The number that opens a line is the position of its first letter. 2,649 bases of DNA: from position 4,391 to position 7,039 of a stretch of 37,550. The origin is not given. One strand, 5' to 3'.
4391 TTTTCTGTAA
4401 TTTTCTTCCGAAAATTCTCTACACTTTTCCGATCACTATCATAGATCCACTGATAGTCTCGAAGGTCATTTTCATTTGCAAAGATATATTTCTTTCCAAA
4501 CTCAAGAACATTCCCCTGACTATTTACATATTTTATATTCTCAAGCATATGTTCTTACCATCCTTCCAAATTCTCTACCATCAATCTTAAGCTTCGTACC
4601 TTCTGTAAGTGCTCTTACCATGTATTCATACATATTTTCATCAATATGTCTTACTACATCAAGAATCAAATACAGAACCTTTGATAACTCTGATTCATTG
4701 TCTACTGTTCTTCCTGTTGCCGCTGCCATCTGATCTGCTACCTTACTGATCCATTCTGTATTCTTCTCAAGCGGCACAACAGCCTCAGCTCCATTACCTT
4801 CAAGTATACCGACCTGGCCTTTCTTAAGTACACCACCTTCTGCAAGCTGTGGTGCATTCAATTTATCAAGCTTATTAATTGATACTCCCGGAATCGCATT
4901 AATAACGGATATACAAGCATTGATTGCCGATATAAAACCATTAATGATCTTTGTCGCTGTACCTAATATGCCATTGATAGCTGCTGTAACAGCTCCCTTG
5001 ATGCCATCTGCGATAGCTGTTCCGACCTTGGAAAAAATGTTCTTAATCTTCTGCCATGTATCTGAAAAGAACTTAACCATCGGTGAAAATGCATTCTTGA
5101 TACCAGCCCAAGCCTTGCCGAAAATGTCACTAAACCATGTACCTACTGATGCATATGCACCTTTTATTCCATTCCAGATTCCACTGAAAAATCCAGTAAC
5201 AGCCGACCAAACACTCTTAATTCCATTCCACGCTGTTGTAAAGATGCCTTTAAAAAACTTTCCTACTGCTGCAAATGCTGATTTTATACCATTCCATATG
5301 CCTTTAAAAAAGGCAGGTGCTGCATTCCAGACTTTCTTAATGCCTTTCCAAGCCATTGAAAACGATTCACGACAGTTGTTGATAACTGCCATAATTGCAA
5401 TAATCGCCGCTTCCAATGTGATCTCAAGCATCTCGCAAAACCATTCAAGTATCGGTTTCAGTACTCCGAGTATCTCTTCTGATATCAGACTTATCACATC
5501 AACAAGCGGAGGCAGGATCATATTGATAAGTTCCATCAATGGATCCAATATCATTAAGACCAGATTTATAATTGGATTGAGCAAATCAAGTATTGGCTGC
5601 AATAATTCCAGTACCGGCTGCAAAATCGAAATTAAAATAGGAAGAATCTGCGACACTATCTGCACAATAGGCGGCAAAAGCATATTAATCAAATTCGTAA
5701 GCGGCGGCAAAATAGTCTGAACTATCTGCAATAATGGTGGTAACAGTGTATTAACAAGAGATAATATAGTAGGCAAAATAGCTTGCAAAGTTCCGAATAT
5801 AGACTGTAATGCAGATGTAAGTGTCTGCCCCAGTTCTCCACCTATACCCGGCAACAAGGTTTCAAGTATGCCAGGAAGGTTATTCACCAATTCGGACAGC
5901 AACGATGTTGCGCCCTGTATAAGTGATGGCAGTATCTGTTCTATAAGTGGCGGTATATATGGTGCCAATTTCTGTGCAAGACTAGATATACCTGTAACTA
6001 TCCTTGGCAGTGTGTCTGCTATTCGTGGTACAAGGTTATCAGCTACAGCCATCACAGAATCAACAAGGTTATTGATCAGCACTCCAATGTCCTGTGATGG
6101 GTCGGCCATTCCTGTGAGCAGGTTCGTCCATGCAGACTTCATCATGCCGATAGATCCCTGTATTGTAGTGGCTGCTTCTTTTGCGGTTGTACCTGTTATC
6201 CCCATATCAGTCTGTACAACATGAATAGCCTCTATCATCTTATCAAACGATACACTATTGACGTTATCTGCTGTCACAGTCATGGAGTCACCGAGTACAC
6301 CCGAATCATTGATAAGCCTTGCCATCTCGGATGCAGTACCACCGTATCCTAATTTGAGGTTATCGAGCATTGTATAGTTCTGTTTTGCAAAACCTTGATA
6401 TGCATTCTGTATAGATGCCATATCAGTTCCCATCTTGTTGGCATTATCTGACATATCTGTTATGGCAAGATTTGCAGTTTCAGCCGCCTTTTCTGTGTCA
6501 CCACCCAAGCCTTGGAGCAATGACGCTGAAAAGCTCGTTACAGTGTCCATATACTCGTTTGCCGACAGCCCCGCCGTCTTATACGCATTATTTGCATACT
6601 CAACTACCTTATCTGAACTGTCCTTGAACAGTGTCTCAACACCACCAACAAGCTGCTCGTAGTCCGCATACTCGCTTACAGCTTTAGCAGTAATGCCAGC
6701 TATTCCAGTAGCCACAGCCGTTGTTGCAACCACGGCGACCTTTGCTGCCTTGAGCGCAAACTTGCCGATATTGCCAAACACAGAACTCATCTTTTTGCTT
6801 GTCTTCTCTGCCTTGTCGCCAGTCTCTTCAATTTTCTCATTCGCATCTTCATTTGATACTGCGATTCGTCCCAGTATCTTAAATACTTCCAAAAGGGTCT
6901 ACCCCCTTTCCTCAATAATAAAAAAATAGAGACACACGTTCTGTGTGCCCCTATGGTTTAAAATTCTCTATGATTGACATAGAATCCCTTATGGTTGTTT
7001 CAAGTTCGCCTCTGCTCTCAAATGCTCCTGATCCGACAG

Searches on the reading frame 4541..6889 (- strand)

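Call 48: search_protein_families(library=phrogs, proteins=[window:4541-6889:-], max_evalue=0.00001)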
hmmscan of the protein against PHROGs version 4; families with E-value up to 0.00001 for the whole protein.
window:4541-6889:- (782 aa): 24 families
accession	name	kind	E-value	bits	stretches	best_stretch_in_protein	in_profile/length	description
phrog_6900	-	tail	6.3e-84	282.7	1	16-224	36-235/235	tail length tape measure protein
phrog_991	-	tail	2.8e-82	278.2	2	14-371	230-652/1966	tail length tape measure protein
phrog_58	-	tail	3.3e-82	278.6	1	19-726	290-1012/1544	tail length tape measure protein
phrog_3981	-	tail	3e-66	225.8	2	14-591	16-451/584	tail length tape measure protein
phrog_1535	-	tail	1.3e-52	180.2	1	233-777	559-1132/1152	tail length tape measure protein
phrog_1272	-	tail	1.9e-32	113.1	2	114-555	540-1076/1606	tail length tape measure protein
phrog_1204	-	tail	3.3e-28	99.2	2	19-262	149-399/1483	tail protein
phrog_4200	-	tail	6.8e-28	98.6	2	359-694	267-607/732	tail length tape measure protein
phrog_5493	-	tail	8.8e-28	98.1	1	26-734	435-1036/1102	tail length tape measure protein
phrog_305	-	tail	3.9e-24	86.3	1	319-661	391-688/1001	tail length tape measure protein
phrog_167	-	tail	4.2e-22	78.8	2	498-685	830-1027/1555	tail length tape measure protein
phrog_4197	-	tail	3.8e-18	65.6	2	386-694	856-1172/1783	tail length tape measure protein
phrog_971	-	lysis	2.1e-14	54.1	1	431-693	578-792/1338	endolysin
phrog_4070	-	tail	2.8e-14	53.2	1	489-686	219-417/989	tail length tape measure protein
phrog_17020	-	unknown function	3.9e-14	53.6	1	498-724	67-301/353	-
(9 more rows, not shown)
